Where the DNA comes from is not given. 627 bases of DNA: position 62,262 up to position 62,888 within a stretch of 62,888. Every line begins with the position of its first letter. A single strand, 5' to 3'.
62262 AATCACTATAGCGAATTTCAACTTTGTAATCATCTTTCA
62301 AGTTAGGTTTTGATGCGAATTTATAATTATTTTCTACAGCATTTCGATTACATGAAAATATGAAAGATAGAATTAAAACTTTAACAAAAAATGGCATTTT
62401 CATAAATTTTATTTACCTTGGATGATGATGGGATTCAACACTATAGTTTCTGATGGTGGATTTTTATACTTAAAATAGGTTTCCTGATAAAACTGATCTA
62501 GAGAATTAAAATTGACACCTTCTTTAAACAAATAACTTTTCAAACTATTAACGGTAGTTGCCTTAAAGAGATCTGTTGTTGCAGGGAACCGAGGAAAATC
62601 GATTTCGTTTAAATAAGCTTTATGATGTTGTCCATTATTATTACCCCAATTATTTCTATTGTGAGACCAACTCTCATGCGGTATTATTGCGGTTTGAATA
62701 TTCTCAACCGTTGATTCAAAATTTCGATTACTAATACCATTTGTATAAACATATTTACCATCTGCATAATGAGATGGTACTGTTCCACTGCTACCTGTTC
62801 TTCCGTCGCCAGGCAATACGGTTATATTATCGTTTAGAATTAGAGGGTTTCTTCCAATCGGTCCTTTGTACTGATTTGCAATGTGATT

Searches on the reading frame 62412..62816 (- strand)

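Call 43: search_protein_families(library=pfam, proteins=[window:62412-62816:-], max_evalue=0.01)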
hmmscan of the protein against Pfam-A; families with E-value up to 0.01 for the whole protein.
window:62412-62816:- (135 aa): 1 family
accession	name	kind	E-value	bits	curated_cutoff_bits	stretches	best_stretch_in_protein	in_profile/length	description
PF15638.11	Tox-MPTase2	-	0.0053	16.9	25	1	26-98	94-164/196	Metallopeptidase toxin 2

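Call 64: search_protein_families(library=ncbifam, proteins=[window:62412-62816:-], max_evalue=0.01)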
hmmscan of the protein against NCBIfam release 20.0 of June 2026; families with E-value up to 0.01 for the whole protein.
window:62412-62816:- (135 aa): 0 families
